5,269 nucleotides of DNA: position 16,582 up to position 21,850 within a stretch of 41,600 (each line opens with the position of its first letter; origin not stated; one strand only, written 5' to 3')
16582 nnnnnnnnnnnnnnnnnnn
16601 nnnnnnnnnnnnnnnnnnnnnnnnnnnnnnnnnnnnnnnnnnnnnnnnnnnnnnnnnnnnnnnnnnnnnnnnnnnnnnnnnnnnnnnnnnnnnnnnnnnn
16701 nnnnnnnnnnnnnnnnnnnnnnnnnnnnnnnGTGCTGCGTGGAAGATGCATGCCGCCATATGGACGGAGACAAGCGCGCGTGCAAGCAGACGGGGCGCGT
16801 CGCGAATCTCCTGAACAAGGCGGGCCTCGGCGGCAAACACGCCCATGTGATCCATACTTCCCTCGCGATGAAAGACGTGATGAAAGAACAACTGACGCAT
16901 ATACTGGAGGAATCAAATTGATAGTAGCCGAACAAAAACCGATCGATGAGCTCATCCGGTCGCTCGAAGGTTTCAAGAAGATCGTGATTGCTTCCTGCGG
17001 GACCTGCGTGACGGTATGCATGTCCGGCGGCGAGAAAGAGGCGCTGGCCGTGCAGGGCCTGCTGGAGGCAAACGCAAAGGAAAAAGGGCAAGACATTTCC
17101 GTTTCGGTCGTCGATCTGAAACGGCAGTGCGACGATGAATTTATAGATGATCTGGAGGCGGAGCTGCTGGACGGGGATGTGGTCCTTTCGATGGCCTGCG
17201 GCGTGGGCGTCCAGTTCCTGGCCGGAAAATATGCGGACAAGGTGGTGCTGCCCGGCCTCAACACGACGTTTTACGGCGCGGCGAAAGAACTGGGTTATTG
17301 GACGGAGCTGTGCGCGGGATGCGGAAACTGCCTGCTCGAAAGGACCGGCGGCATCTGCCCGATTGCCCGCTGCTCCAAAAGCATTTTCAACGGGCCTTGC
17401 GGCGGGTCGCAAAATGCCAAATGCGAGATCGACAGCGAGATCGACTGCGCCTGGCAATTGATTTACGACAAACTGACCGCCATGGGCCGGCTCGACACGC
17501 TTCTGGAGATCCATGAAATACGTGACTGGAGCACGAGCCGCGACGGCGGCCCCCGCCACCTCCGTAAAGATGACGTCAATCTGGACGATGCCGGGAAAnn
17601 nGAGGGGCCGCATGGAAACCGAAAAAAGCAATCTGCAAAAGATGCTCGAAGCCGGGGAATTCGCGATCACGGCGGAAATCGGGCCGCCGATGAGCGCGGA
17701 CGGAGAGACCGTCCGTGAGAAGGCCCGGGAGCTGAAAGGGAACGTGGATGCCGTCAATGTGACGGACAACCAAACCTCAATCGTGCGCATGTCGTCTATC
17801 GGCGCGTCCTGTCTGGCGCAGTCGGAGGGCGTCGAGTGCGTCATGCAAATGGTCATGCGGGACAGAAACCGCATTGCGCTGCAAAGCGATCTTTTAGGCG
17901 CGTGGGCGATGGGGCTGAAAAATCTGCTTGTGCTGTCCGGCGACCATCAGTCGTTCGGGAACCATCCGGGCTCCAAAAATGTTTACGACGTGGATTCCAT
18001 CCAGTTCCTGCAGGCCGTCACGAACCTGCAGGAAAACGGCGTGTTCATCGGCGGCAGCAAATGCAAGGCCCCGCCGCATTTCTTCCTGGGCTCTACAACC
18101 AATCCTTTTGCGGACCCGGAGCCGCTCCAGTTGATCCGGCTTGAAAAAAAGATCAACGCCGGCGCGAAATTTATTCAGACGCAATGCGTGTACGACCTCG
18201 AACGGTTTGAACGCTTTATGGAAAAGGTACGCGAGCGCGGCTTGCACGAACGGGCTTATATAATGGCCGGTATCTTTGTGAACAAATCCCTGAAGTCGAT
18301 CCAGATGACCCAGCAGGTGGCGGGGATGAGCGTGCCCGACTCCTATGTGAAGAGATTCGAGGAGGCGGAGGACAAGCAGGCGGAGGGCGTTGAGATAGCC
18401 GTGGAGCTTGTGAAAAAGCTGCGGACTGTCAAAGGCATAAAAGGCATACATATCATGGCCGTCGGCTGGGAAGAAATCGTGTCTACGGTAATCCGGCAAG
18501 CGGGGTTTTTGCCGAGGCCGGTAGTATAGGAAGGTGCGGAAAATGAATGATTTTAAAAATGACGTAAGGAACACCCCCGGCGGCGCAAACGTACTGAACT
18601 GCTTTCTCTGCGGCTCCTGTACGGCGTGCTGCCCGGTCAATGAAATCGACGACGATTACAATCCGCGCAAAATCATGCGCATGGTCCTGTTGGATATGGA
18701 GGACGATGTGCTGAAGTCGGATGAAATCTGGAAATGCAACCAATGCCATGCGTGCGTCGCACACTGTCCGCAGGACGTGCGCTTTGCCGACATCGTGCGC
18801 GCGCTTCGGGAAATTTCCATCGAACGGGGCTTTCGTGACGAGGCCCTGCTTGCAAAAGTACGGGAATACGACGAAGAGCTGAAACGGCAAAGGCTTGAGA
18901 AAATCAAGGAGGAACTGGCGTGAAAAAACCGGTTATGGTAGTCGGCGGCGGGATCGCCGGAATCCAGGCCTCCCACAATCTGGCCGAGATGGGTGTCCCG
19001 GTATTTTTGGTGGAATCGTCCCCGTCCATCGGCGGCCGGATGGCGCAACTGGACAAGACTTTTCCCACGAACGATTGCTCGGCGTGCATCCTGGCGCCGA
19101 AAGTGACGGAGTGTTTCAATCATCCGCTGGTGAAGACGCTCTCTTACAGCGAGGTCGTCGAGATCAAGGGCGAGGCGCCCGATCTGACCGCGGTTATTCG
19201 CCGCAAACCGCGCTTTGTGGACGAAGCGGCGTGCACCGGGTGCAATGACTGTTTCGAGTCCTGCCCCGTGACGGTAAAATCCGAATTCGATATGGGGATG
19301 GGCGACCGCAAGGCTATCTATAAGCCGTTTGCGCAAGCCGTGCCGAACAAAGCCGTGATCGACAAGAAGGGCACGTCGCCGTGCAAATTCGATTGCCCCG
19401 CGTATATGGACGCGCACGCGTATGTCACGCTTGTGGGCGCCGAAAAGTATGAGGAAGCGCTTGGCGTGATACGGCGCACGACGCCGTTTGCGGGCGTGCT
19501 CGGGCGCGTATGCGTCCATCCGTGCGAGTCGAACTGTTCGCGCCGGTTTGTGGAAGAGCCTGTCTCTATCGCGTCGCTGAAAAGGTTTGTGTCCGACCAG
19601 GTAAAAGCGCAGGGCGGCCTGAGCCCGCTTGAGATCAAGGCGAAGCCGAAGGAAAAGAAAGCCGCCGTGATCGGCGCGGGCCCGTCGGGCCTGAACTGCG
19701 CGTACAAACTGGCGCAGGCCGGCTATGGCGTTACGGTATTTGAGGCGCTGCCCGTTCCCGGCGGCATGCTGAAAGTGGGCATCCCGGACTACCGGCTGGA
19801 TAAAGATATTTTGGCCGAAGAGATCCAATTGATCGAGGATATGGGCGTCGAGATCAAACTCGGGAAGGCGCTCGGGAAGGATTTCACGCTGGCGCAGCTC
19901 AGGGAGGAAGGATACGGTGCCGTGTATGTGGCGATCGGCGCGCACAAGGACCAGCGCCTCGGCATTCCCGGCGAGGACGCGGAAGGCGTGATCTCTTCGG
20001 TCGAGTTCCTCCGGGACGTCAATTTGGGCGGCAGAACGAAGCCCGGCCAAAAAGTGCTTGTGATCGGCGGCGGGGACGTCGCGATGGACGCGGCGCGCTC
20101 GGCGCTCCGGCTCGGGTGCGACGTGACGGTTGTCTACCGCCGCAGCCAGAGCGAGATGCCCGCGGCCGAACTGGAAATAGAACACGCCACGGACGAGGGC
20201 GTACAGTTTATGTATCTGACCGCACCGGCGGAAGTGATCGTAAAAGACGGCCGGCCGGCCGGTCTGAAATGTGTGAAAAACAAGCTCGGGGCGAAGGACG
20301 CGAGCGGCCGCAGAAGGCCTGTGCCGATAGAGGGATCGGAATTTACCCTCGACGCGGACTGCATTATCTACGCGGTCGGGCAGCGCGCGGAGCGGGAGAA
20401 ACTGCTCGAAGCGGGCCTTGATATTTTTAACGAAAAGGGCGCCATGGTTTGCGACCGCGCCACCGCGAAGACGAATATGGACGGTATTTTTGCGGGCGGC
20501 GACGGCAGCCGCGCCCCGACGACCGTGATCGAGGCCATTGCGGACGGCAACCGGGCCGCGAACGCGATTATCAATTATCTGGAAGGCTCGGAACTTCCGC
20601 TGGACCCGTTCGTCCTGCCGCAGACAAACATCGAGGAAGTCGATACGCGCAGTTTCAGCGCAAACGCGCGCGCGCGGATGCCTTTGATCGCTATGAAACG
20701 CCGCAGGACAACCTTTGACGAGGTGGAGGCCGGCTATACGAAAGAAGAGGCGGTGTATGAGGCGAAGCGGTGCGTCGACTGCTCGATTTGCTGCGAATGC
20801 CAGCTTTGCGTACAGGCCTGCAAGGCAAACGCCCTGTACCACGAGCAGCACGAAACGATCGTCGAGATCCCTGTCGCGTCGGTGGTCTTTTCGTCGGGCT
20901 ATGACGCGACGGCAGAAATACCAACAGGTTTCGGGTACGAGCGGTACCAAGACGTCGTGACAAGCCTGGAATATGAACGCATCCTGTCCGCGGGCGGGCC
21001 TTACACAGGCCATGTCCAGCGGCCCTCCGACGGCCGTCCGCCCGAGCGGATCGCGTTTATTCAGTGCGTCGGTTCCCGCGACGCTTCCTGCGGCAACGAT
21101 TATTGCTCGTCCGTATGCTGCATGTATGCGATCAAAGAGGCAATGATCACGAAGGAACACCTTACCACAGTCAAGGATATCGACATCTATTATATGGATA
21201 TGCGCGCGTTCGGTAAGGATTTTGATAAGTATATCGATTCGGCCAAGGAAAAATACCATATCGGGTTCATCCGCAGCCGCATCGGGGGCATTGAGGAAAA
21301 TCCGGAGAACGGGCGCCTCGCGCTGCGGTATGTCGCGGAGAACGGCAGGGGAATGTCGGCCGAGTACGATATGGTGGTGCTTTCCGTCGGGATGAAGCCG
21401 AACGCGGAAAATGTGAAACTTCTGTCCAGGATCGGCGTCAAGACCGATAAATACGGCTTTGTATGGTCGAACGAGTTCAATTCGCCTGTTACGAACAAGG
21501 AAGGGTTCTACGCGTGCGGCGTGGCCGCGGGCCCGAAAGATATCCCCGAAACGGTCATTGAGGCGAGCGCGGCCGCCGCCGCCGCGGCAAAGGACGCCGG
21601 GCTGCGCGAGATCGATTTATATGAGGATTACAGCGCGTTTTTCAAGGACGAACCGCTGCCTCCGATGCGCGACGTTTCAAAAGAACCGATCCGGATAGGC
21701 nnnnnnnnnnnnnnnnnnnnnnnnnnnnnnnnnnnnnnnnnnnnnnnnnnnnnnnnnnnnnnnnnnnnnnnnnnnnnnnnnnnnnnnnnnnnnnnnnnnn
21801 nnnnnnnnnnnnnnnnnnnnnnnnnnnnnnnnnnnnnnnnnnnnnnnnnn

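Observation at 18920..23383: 1487-aa tandem-HdrA protein with a GltD-like NAD(P)H module inserted into the first HdrA (HdrL-type architecture) in a Wood-Ljungdahl operon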

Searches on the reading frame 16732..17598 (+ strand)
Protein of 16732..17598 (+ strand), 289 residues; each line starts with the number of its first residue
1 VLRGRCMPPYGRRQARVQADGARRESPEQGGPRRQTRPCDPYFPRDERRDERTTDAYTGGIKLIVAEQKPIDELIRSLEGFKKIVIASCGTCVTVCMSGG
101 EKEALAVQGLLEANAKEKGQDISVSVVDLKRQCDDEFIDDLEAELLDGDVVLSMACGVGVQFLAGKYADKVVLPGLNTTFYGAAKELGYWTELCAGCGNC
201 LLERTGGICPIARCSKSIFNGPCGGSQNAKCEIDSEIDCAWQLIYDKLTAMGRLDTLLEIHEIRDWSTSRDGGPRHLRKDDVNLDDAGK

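Call 5: search_protein_families(library=pfam, proteins=[window:16732-17598:+], max_evalue=0.001)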
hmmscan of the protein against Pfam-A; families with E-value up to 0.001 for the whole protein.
window:16732-17598:+ (289 aa): 1 family
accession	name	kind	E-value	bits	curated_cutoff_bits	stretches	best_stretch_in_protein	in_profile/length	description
PF12225.13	DUF5981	-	2.7e-35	120.3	23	1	174-267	2-95/95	Methylene-tetrahydrofolate reductase C terminal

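Call 10: search_protein_families(library=ncbifam, proteins=[window:16732-17598:+], max_evalue=0.00001)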
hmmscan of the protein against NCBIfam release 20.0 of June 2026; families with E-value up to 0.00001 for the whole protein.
window:16732-17598:+ (289 aa): 0 families

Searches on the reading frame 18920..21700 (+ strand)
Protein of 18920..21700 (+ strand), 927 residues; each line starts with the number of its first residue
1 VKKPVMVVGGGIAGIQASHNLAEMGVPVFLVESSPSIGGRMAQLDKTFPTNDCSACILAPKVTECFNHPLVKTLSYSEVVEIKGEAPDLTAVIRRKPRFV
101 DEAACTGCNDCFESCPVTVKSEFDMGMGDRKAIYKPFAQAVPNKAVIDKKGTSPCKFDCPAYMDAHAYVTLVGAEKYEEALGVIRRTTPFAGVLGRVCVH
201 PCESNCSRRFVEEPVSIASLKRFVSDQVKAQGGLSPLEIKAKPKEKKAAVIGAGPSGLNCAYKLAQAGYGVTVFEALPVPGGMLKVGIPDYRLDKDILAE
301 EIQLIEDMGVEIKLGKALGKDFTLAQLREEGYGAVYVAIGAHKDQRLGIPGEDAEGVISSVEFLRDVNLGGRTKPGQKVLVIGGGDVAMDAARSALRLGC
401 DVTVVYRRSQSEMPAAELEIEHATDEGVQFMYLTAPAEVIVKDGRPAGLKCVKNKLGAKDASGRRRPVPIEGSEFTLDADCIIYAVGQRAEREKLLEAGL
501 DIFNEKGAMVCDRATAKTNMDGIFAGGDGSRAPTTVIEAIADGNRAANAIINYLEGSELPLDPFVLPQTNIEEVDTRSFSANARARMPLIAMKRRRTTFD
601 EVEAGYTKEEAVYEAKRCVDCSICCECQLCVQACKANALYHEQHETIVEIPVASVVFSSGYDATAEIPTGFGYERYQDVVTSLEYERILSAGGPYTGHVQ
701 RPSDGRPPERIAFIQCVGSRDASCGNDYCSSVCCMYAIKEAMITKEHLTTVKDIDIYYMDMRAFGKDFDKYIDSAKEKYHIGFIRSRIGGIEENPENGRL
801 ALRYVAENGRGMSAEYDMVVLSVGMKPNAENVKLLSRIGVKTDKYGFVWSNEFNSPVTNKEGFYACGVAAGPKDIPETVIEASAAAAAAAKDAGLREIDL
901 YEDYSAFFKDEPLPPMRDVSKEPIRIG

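Call 62: predict_structure(alignment_id=A1)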
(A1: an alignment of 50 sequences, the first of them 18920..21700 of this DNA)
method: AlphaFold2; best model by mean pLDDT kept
length: 927 residues; sequences in the alignment: 50
mean_pLDDT: 86.6   pTM: 0.81
mean pLDDT of the five models: 86.6, 85.0, 84.9, 84.3, 83.1
residues with pLDDT >= 90: 492; 70-90: 344; 50-70: 79; < 50: 12
segments of 3 or more residues with pLDDT < 50: 45-52, 722-725
pLDDT, mean of each block of 10 residues (from residue 1): 93 89 95 74 44 54 83 90 94 87 86 89 72 74 75 91 94 95 94 90 88 92 94 76 93 95 96 95 93 95 94 93 92 91 87 93 94 95 95 97 96 91 96 96 92 95 89 95 90 86 83 85 88 85 95 92 87 81 89 94 93 93 88 91 87 92 76 87 77 65 88 80 51 77 84 88 63 88 88 89 88 93 80 90 84 78 89 77 93 93 88 68 62
secondary structure, 60 per line:
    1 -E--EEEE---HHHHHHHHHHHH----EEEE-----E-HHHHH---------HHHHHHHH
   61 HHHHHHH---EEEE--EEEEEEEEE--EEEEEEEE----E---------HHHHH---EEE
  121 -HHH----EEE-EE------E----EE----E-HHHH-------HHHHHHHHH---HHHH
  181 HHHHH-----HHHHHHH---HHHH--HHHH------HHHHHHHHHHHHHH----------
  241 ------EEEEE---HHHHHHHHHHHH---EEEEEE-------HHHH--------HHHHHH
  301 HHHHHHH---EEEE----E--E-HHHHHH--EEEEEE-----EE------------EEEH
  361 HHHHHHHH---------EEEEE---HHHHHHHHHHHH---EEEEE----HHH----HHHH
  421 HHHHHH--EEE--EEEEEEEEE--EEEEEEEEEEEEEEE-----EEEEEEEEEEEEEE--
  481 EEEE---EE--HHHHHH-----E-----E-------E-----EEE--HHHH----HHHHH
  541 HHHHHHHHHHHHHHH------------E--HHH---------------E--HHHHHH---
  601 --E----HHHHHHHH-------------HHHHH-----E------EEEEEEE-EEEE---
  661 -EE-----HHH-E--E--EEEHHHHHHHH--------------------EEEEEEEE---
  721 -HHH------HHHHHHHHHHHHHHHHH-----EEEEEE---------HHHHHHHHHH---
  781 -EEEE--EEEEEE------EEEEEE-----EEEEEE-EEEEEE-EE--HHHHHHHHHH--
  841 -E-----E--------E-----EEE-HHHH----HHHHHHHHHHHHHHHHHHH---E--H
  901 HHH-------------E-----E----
elements in order (helices of 4 or more, strands of 3 or more residues): E5-8 H12-23 E28-31 H39-43 H53-67 E71-74 E77-85 E88-95 H110-114 E118-120 E129-131 H154-157 H165-173 H177-185 H191-197 H201-204 H207-210 H217-230 E247-251 H255-266 E270-275 H283-286 H295-307 E311-314 H324-329 E332-337 E357-359 H360-368 E378-382 H386-397 E401-405 H417-426 E429-431 E434-442 E445-459 E465-478 E481-484 H492-497 E523-525 H528-531 H536-555 H592-597 H608-615 H629-633 E646-652 E654-657 E679-681 H682-689 E710-717 H731-747 E753-758 H768-777 E782-785 E788-793 E800-805 E811-816 E818-823 H829-838 E863-865 H867-870 H875-893 H900-903

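Call 65: fold_search(model_id=the predicted structure, library=pdb)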
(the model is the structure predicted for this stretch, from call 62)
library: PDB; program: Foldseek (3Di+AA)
matches with E <= 10: 1974; with E <= 0.001: 691
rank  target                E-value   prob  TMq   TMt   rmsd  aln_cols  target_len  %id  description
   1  9bov_A                2.7e-51  1.00  0.49  0.39   3.6       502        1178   44  Structure of electron bifurcating Nfn-ABC complexed with NAD from Caldicellulosiruptor saccharolyticus (released 2025-03-05)
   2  9n5u_A                3.6e-49  1.00  0.48  0.47   6.1       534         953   40  Structure of the Thermococcus sibiricus NfnABC complex (released 2025-05-07)
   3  8oh5_C                4.5e-49  1.00  0.49  0.39   4.4       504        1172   40  Cryo-EM structure of the electron bifurcating transhydrogenase StnABC complex from Sporomusa Ovata (state 2) (released 2023-09-13)
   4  9n5v_A                1.3e-46  1.00  0.48  0.47   6.0       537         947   39  Structure of the NAD(H)-bound Thermococcus sibiricus NfnABC complex (released 2025-05-07)
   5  5jca_L                8.3e-40  1.00  0.42  0.81   2.1       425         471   40  NADP(H) bound NADH-dependent Ferredoxin:NADP Oxidoreductase (NfnI) from Pyrococcus furiosus (released 2017-04-12)
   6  4ylf_B                3.5e-38  1.00  0.42  0.82   2.2       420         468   41  Insights into flavin-based electron bifurcation via the NADH-dependent reduced ferredoxin-NADP oxidoreductase structur (released 2015-07-08)
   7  5jfc_L                4.1e-38  1.00  0.41  0.81   2.2       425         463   38  NADH-dependent Ferredoxin:NADP Oxidoreductase (NfnI) from Pyrococcus furiosus (released 2017-04-12)
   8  8rwn_A                1.8e-37  1.00  0.42  0.88   6.1       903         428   21  CryoEM structure of the Hdr(ABC)2 subunits of the Elp-Hdr complex of Methanothermobacter marburgensis (released 2025-05-14)
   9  8rvu_a                3.6e-37  1.00  0.42  0.88   6.1       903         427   21  CryoEM structure of the Elp-Hdr complex of Methanothermobacter marburgensis state 2 (composite structure) (released 2025-05-14)
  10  5vj7_A                1.9e-36  1.00  0.41  0.81   2.2       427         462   39  Ferredoxin NADP Oxidoreductase (Xfn) (released 2017-07-19)
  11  8rvu_A                5.6e-36  1.00  0.42  0.60   6.2       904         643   21  CryoEM structure of the Elp-Hdr complex of Methanothermobacter marburgensis state 2 (composite structure) (released 2025-05-14)
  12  5odc_A                8.2e-36  1.00  0.42  0.58   6.5       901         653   22  Heterodisulfide reductase / [NiFe]-hydrogenase complex from Methanothermococcus thermolithotrophicus at 2.3 A resoluti (released 2017-08-30)
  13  8rvy_A                2.0e-35  1.00  0.42  0.60   6.1       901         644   21  CryoEM structure of the Elp-Hdr complex of Methanothermobacter marburgensis state 1 (composite structure) (released 2025-05-14)
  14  5odi_A                1.3e-34  1.00  0.42  0.59   6.5       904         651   22  Heterodisulfide reductase / [NiFe]-hydrogenase complex from Methanothermococcus thermolithotrophicus cocrystallized wi (released 2017-08-30)
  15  5odh_A                2.3e-34  1.00  0.42  0.59   5.0       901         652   22  Heterodisulfide reductase / [NiFe]-hydrogenase complex from Methanothermococcus thermolithotrophicus soaked with heter (released 2017-08-30)
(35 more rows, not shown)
